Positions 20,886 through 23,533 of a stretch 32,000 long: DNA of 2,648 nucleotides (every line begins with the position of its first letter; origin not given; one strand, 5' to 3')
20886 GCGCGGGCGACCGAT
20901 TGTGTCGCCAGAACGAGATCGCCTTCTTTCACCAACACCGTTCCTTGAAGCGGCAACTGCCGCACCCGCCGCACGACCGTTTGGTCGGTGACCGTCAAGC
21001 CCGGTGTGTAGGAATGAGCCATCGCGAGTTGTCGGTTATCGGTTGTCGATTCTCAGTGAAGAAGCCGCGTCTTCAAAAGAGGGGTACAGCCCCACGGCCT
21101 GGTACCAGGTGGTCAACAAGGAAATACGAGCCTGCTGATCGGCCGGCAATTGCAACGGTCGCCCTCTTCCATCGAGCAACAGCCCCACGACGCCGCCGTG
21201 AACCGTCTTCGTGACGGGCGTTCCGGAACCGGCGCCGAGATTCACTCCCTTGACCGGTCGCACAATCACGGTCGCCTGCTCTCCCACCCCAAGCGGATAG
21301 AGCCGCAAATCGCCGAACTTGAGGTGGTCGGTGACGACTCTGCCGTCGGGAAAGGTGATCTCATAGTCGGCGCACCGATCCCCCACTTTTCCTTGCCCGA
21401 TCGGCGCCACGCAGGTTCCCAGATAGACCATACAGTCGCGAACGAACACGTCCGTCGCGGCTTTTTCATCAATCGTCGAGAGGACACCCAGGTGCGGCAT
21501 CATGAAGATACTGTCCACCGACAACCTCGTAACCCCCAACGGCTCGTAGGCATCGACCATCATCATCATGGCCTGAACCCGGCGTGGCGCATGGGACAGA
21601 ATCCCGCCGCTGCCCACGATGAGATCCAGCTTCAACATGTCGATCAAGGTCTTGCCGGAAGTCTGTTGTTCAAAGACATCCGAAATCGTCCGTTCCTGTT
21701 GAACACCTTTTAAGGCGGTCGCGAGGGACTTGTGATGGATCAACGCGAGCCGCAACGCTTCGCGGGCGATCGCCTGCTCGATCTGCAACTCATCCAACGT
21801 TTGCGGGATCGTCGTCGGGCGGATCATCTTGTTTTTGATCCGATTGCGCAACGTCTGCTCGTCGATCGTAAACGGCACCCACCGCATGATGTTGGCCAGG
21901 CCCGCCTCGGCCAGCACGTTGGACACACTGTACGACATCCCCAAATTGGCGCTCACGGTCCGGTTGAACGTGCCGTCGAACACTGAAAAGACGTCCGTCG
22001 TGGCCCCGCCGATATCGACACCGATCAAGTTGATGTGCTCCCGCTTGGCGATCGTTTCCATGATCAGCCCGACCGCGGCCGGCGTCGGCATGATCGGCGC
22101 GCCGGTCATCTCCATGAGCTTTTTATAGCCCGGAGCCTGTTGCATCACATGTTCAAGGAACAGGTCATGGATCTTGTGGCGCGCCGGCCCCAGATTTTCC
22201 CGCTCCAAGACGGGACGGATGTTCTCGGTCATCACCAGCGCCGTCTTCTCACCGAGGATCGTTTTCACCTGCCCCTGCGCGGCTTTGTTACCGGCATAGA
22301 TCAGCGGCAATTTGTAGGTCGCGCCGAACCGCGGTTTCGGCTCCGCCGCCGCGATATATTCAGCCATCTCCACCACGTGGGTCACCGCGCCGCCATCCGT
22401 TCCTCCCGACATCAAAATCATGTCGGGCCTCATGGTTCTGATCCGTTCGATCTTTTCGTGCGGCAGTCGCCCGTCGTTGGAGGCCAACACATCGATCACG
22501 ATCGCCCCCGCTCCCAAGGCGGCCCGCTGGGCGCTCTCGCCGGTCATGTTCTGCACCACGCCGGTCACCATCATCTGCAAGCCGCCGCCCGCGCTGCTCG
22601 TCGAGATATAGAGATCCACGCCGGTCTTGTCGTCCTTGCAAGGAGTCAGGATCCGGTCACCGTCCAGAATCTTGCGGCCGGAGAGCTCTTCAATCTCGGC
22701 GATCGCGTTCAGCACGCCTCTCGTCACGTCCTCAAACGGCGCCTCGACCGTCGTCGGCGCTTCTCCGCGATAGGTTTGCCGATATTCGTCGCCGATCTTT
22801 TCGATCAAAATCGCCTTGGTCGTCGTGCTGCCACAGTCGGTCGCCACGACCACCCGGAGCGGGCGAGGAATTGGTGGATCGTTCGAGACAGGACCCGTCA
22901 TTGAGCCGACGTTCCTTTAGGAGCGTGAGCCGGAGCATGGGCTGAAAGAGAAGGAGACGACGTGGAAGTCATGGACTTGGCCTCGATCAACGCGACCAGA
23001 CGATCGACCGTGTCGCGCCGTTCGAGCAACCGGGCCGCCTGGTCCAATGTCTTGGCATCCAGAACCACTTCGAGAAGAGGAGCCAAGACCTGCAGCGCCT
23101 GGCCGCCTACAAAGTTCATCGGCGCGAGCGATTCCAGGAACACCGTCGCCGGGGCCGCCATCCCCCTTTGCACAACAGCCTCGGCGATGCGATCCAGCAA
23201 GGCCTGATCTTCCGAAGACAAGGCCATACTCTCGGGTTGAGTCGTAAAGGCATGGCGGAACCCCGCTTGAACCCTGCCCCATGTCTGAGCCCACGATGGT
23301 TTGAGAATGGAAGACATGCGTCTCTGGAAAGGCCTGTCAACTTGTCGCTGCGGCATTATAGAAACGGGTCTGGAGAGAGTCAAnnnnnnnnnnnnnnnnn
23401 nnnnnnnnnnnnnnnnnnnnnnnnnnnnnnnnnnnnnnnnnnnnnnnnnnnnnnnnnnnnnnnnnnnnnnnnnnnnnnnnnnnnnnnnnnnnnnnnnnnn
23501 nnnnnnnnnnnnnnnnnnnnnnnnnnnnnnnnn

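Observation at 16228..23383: Tightly coupled seven-gene operon: long GlmL/MutL-type ASKHA ATPase with two soluble unknowns and four membrane proteins, and no mutase partner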

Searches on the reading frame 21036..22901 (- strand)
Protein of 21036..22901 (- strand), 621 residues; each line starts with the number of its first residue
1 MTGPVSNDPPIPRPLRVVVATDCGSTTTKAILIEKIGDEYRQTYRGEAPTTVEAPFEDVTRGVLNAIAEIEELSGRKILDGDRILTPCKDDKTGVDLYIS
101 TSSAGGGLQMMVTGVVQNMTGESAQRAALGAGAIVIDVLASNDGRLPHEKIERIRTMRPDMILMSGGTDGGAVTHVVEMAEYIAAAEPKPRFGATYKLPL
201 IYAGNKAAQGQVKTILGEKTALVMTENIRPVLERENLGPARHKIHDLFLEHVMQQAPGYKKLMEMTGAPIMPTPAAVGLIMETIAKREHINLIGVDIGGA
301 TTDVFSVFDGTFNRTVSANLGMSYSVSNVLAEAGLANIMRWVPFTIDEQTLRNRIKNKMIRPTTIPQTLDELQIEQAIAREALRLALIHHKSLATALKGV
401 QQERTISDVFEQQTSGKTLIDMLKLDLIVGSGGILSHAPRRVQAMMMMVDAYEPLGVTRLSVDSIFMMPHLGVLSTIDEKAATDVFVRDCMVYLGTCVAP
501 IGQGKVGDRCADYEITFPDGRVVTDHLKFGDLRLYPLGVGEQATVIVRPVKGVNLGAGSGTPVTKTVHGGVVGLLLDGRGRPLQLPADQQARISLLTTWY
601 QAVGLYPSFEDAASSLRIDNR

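Call 3: search_protein_families(library=pfam, proteins=[window:21036-22901:-], max_evalue=0.1)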
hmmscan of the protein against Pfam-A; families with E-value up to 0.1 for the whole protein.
window:21036-22901:- (621 aa): 4 families
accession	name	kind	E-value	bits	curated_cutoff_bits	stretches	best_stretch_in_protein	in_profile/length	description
PF13941.12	MutL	-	8.9e-130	433.9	27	1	18-489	1-449/450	MutL protein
PF01968.24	Hydantoinase_A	-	1.5e-06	28.1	22.9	1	274-320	62-109/291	Hydantoinase/oxoprolinase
PF01869.26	BcrAD_BadFG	-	0.047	13.6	31.5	0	22-127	4-77/271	BadF/BadG/BcrA/BcrD ATPase family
PF05378.19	Hydant_A_N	-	0.05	13.8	25.2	0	19-72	2-48/176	Hydantoinase/oxoprolinase N-terminal region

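Call 4: search_protein_families(library=ncbifam, proteins=[window:21036-22901:-], max_evalue=0.1)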
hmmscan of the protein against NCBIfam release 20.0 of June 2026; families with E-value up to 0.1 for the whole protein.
window:21036-22901:- (621 aa): 3 families
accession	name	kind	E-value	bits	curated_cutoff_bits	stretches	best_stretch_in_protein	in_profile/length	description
NF040745.1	accessory_GlmL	equivalog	1.3e-70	238.5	475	1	19-487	2-454/459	methylaspartate mutase accessory protein GlmL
NF040744.1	ornith_Or-4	equivalog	8.9e-64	215.7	600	1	19-486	4-443/448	GlmL-related ornithine degradation protein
TIGR01319.1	glmL_fam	subfamily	6.9e-50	170.2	204.05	1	98-447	63-405/456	GlmL family protein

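Call 8: find_homologous_proteins(query=window:21036-22901:-, max_evalue=1e-10)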
Query window:21036-22901:- (621 aa): 8000 proteins with E <= 1e-10 among 8000 candidates; the best 120 are listed.
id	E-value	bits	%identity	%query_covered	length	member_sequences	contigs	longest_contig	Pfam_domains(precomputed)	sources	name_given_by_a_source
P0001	0.0e+0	1351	98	100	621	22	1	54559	PF01968.25,PF13941.13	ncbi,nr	ncbi:MAG: glutamate mutase L [Nitrospira sp.]|nr:glutamate mutase L [Nitrospira sp.]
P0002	0.0e+0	1288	95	98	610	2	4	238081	PF01968.25,PF13941.13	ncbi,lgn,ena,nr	ncbi:MAG: glutamate mutase L [Nitrospira sp.]|nr:glutamate mutase L [Nitrospira sp.] MCP9441136.1 gl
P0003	0.0e+0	1259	92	98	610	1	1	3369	PF01968.25,PF13941.13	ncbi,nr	ncbi:MAG: glutamate mutase L [Nitrospira sp.]|nr:glutamate mutase L [Nitrospira sp.]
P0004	0.0e+0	1206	88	98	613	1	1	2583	PF01968.25,PF13941.13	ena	-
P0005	0.0e+0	1206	88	98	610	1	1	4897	PF01968.25,PF13941.13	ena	-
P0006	0.0e+0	1205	88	98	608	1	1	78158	PF01968.25,PF13941.13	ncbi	-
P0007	0.0e+0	1204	89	97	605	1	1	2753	PF01968.25,PF13941.13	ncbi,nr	ncbi:MAG: glutamate mutase L [Nitrospira sp.]|nr:glutamate mutase L [Nitrospira sp.]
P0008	0.0e+0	1202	88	97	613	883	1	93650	PF01968.25,PF13941.13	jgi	jgi:uncharacterized protein (TIGR01319 family)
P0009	0.0e+0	1201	87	98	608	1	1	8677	PF01968.25,PF13941.13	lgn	-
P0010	0.0e+0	1199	89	96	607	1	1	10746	PF01968.25,PF13941.13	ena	-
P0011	0.0e+0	1199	87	98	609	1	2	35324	PF01968.25,PF13941.13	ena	-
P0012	0.0e+0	1199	88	98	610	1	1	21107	PF01968.25,PF13941.13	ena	-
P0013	0.0e+0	1196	88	98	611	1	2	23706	PF01968.25,PF13941.13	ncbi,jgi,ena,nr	ncbi:MAG TPA: glutamate mutase L [Nitrospira sp.]|nr:glutamate mutase L [Nitrospira sp.]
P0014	0.0e+0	1196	87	98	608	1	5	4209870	PF01968.25,PF13941.13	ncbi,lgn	ncbi:MAG: glutamate mutase L [Nitrospira sp.]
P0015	0.0e+0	1195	87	98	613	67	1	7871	PF01968.25,PF13941.13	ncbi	-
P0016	0.0e+0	1195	87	98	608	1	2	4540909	PF01968.25,PF13941.13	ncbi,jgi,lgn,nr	ncbi:MAG: glutamate mutase L [Nitrospira sp.]|jgi:uncharacterized protein (TIGR01319 family)|nr:glut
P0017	0.0e+0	1195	87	98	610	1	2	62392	PF01968.25,PF13941.13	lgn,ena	-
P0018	0.0e+0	1195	87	99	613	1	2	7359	PF01968.25,PF13941.13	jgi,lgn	jgi:uncharacterized protein (TIGR01319 family)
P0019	0.0e+0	1195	88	98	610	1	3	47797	PF01968.25,PF13941.13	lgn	-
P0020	0.0e+0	1194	87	98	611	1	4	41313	PF01968.25,PF13941.13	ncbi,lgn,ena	-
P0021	0.0e+0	1194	87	98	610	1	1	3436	PF01968.25,PF13941.13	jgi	-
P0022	0.0e+0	1194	87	98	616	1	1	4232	PF01968.25,PF13941.13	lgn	-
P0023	0.0e+0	1193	87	98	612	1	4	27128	PF01968.25,PF13941.13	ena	-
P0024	0.0e+0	1192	87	98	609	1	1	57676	PF01968.25,PF13941.13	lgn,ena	-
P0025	0.0e+0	1192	88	98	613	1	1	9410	PF13941.13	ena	-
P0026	0.0e+0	1192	87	98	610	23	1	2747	PF01968.25,PF13941.13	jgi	jgi:uncharacterized protein (TIGR01319 family)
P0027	0.0e+0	1192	87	98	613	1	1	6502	PF01968.25,PF13941.13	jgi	-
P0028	0.0e+0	1191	88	98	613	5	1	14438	PF01968.25,PF13941.13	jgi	jgi:uncharacterized protein (TIGR01319 family)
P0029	0.0e+0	1191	88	96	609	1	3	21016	PF01968.25,PF13941.13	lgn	-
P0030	0.0e+0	1191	87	96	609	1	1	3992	PF01968.25,PF13941.13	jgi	jgi:uncharacterized protein (TIGR01319 family)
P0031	0.0e+0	1190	87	98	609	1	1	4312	PF01968.25,PF13941.13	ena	-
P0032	0.0e+0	1190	87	98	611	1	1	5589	PF01968.25,PF13941.13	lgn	-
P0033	0.0e+0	1190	87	98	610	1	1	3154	PF01968.25,PF13941.13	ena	-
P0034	0.0e+0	1189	87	98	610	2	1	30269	PF01968.25,PF13941.13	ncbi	-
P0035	0.0e+0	1189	86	98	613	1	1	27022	PF01968.25,PF13941.13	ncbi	-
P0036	0.0e+0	1189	87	97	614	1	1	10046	PF01968.25,PF13941.13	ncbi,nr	ncbi:MAG: glutamate mutase L [Nitrospira sp.]|nr:glutamate mutase L [Nitrospira sp.]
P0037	0.0e+0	1189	89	95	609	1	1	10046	PF01968.25,PF13941.13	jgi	-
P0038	0.0e+0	1189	86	98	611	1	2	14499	PF01968.25,PF13941.13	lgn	-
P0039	0.0e+0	1188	87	98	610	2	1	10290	PF01968.25,PF13941.13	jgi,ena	-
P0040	0.0e+0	1188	89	95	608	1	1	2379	PF01968.25,PF13941.13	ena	-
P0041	0.0e+0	1188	87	98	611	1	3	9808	PF01968.25,PF13941.13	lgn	-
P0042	0.0e+0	1188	87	98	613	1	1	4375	PF01968.25,PF13941.13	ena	-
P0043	0.0e+0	1188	88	96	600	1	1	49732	PF01968.25,PF13941.13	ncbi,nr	ncbi:MAG: glutamate mutase L [Nitrospira sp.]|nr:glutamate mutase L [Nitrospira sp.]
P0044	0.0e+0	1188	86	98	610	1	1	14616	PF01968.25,PF13941.13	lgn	-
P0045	0.0e+0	1188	86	98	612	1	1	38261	PF01968.25,PF13941.13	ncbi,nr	ncbi:MAG: glutamate mutase L [Nitrospira sp.]|nr:glutamate mutase L [Nitrospira sp.]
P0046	0.0e+0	1187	86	98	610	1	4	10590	PF01968.25,PF13941.13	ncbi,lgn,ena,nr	ncbi:MAG TPA: glutamate mutase L [Nitrospira sp.]|nr:glutamate mutase L [Nitrospira sp.]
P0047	0.0e+0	1187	87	98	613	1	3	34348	PF01968.25,PF13941.13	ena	-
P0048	0.0e+0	1187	86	98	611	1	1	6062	PF01968.25,PF13941.13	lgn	-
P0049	0.0e+0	1187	86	98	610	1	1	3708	PF01968.25,PF13941.13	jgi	jgi:uncharacterized protein (TIGR01319 family)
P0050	0.0e+0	1187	86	98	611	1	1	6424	PF01968.25,PF13941.13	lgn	-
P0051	0.0e+0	1187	87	98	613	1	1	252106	PF13941.13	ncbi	ncbi:MAG: glutamate mutase L [Nitrospira sp.]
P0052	0.0e+0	1186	87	98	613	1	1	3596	PF01968.25,PF13941.13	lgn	-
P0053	0.0e+0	1186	86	98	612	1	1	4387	PF01968.25,PF13941.13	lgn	-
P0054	0.0e+0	1186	87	98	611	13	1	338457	PF01968.25,PF13941.13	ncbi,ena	-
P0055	0.0e+0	1186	86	98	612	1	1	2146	PF01968.25,PF13941.13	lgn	-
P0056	0.0e+0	1186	86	98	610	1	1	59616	PF01968.25,PF13941.13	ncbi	-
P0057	0.0e+0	1186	88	96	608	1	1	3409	PF01968.25,PF13941.13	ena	-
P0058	0.0e+0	1186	86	98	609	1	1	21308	PF01968.25,PF13941.13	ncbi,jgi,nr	ncbi:MAG: methylaspartate mutase [Nitrospira sp.]|nr:methylaspartate mutase [Nitrospira sp.]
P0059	0.0e+0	1185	87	98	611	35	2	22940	PF01968.25,PF13941.13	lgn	-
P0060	0.0e+0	1185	88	96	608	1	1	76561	PF01968.25,PF13941.13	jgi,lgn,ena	-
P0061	0.0e+0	1185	88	98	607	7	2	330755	PF01968.25,PF13941.13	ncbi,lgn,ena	-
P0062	0.0e+0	1185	87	98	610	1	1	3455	PF01968.25,PF13941.13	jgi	jgi:uncharacterized protein (TIGR01319 family)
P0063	0.0e+0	1184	87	98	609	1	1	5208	PF01968.25,PF13941.13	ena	-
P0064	0.0e+0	1184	88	97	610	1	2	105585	PF01968.25,PF13941.13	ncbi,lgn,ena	-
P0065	0.0e+0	1184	87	97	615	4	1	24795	PF01968.25,PF13941.13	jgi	jgi:uncharacterized protein (TIGR01319 family)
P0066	0.0e+0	1184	87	97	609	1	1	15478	PF01968.25,PF13941.13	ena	-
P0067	0.0e+0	1183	86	98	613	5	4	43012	PF01968.25,PF13941.13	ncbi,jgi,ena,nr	ncbi:MAG: glutamate mutase L [Nitrospira sp.]|nr:glutamate mutase L [Nitrospira sp.] MDH4302774.1 gl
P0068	0.0e+0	1183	86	98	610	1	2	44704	PF01968.25,PF13941.13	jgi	jgi:uncharacterized protein (TIGR01319 family)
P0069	0.0e+0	1183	87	98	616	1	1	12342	PF01968.25,PF13941.13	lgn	-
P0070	0.0e+0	1183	87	98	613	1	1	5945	PF01968.25,PF13941.13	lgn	-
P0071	0.0e+0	1183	86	98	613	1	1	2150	PF01968.25,PF13941.13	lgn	-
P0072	0.0e+0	1183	86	98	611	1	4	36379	PF01968.25,PF13941.13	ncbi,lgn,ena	-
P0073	0.0e+0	1183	87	98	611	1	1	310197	PF01968.25,PF13941.13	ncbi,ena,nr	ncbi:MAG: methylaspartate mutase [Nitrospira sp. SG-bin1]|nr:MAG: methylaspartate mutase [Nitrospira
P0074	0.0e+0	1183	87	98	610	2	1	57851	PF01968.25,PF13941.13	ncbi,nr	ncbi:MAG: glutamate mutase L [Nitrospira sp.]|nr:glutamate mutase L [Nitrospira sp.]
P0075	0.0e+0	1183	87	96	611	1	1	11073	PF01968.25,PF13941.13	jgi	jgi:uncharacterized protein (TIGR01319 family)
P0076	0.0e+0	1183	86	98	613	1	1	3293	PF01968.25,PF13941.13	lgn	-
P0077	0.0e+0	1182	86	98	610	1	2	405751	PF01968.25,PF13941.13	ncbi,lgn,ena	-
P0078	0.0e+0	1182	86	98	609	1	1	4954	PF01968.25,PF13941.13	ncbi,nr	ncbi:MAG TPA: glutamate mutase L [Nitrospira sp.]|nr:glutamate mutase L [Nitrospira sp.]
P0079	0.0e+0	1182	88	96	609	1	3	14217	PF01968.25,PF13941.13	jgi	jgi:uncharacterized protein (TIGR01319 family)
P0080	0.0e+0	1181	86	98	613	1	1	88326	PF01968.25,PF13941.13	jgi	-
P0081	0.0e+0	1181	87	96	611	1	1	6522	PF01968.25,PF13941.13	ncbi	-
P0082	0.0e+0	1181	86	98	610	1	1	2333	PF01968.25,PF13941.13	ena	-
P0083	0.0e+0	1181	86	98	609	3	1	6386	PF01968.25,PF13941.13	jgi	jgi:uncharacterized protein (TIGR01319 family)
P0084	0.0e+0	1181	87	98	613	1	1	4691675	PF01968.25,PF13941.13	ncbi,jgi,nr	ncbi:MAG: hypothetical protein OJF51_004545 [Nitrospira sp.]|jgi:uncharacterized protein (TIGR01319 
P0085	0.0e+0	1181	86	98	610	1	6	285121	PF01968.25,PF13941.13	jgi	jgi:uncharacterized protein (TIGR01319 family)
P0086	0.0e+0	1181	87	98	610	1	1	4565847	PF01968.25,PF13941.13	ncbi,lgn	ncbi:MAG: ornithine aminomutase [Nitrospira sp.]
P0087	0.0e+0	1180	88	95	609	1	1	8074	PF01968.25,PF13941.13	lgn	-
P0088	0.0e+0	1180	86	98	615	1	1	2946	PF01968.25,PF13941.13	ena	-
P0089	0.0e+0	1180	86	98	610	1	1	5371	PF01968.25,PF13941.13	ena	-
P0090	0.0e+0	1180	86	98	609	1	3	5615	PF01968.25,PF13941.13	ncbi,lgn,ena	-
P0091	0.0e+0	1180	86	98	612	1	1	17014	PF01968.25,PF13941.13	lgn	-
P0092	0.0e+0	1180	86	98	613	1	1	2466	PF01968.25,PF13941.13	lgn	-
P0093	0.0e+0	1180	86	98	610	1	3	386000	PF01968.25,PF13941.13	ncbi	-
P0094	0.0e+0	1180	86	98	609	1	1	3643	PF01968.25,PF13941.13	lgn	-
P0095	0.0e+0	1180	86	98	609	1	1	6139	PF01968.25,PF13941.13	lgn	-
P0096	0.0e+0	1179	88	96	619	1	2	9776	PF01968.25,PF13941.13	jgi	jgi:uncharacterized protein (TIGR01319 family)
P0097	0.0e+0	1179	87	96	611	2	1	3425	PF01968.25,PF13941.13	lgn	-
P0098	0.0e+0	1179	87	96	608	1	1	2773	PF01968.25,PF13941.13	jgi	jgi:uncharacterized protein (TIGR01319 family)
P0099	0.0e+0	1179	87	98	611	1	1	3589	PF01968.25,PF13941.13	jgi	jgi:uncharacterized protein (TIGR01319 family)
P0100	0.0e+0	1179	86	98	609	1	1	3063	PF01968.25,PF13941.13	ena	-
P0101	0.0e+0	1179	86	98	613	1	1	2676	PF01968.25,PF13941.13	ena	-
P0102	0.0e+0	1179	86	98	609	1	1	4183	PF01968.25,PF13941.13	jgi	jgi:uncharacterized protein (TIGR01319 family)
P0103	0.0e+0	1179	86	98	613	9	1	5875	PF01968.25,PF13941.13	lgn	-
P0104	0.0e+0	1179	86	98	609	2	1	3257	PF01968.25,PF13941.13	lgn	-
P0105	0.0e+0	1179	86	98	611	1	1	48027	PF01968.25,PF13941.13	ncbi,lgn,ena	-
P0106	0.0e+0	1178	86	98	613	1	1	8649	PF01968.25,PF13941.13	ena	-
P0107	0.0e+0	1178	86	98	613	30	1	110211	PF01968.25,PF13941.13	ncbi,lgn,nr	ncbi:MAG: glutamate mutase L [Nitrospira sp.]|nr:glutamate mutase L [Nitrospira sp.]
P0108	0.0e+0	1178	87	97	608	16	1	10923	PF01968.25,PF13941.13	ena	-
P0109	0.0e+0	1178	86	98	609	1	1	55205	PF01968.25,PF13941.13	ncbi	-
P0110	0.0e+0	1178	86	98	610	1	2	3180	PF01968.25,PF13941.13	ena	-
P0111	0.0e+0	1178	87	96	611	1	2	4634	PF01968.25,PF13941.13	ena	-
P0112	0.0e+0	1178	86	97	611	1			PF13941.13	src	-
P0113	0.0e+0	1178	86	98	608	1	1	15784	PF01968.25,PF13941.13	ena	-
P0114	0.0e+0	1177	87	96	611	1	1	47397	PF01968.25,PF13941.13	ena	-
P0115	0.0e+0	1177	86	98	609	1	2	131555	PF01968.25,PF13941.13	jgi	-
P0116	0.0e+0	1177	86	98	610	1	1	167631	PF01968.25,PF13941.13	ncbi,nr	ncbi:hypothetical protein YTPLAS72_13950 [Nitrospira sp.]|nr:hypothetical protein YTPLAS72_13950 [Ni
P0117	0.0e+0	1177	88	96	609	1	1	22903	PF01968.25,PF13941.13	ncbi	ncbi:MAG: glutamate mutase L [Nitrospiraceae bacterium]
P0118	0.0e+0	1177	86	98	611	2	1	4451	PF01968.25,PF13941.13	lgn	-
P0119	0.0e+0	1176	86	98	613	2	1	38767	PF13941.13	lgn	-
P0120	0.0e+0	1176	87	96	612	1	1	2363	PF01968.25,PF13941.13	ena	-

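Call 14: search_solved_structures(query=window:21036-22901:-, max_evalue=0.01, show_alignments=1)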
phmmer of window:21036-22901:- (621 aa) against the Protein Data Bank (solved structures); distinct sequences matched with E-value up to 0.01: 0.

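Call 26: search_protein_families(library=padloc, proteins=[window:21036-22901:-], max_evalue=0.1)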
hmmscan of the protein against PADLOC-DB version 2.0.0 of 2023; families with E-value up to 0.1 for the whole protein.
window:21036-22901:- (621 aa): 0 families

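Call 88: search_solved_structures(query=A8, max_evalue=1, show_alignments=0)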
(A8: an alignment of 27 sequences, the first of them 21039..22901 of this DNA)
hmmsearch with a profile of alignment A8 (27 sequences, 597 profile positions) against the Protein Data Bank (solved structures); distinct sequences matched with E-value up to 1: 2.
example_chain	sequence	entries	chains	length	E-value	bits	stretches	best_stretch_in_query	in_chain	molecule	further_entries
2w9s_A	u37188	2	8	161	0.55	11.7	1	39-88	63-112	DIHYDROFOLATE REDUCTASE TYPE 1 FROM TN4003 | DIHYDROFOLATE REDUCTASE TYPE 1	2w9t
7nwn_AAA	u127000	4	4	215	0.97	10.9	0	183-248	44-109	Beta-xylanase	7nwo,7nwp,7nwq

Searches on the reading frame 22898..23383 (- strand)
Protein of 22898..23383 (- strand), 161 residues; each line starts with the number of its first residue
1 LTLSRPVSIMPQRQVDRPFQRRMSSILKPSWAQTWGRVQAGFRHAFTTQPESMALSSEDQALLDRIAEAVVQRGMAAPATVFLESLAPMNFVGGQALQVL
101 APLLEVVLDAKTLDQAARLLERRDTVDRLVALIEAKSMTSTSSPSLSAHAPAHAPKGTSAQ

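Call 3: search_protein_families(library=pfam, proteins=[window:22898-23383:-], max_evalue=0.1)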
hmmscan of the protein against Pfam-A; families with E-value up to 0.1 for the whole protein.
window:22898-23383:- (161 aa): 0 families

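Call 4: search_protein_families(library=ncbifam, proteins=[window:22898-23383:-], max_evalue=0.1)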
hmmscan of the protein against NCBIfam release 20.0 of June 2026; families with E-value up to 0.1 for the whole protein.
window:22898-23383:- (161 aa): 0 families

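Call 26: search_protein_families(library=padloc, proteins=[window:22898-23317:-], max_evalue=0.1)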
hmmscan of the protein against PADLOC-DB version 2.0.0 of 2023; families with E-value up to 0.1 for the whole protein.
window:22898-23317:- (139 aa): 0 families

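Call 54: search_protein_families(library=pfam, alignment_id=A6, max_evalue=0.05)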
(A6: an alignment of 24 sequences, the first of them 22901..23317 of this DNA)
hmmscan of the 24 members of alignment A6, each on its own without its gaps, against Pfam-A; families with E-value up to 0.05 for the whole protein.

A. member 1, window:22901-23317:- (139 aa): 0 families

B. families by the number of members that match (of 24 scanned): 2 families
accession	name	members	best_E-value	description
PF00359.27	PTS_EIIA_2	1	0.024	Phosphoenolpyruvate-dependent sugar phosphotransferase system, EIIA 2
PF03671.20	Ufm1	1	0.025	Ubiquitin fold modifier 1 protein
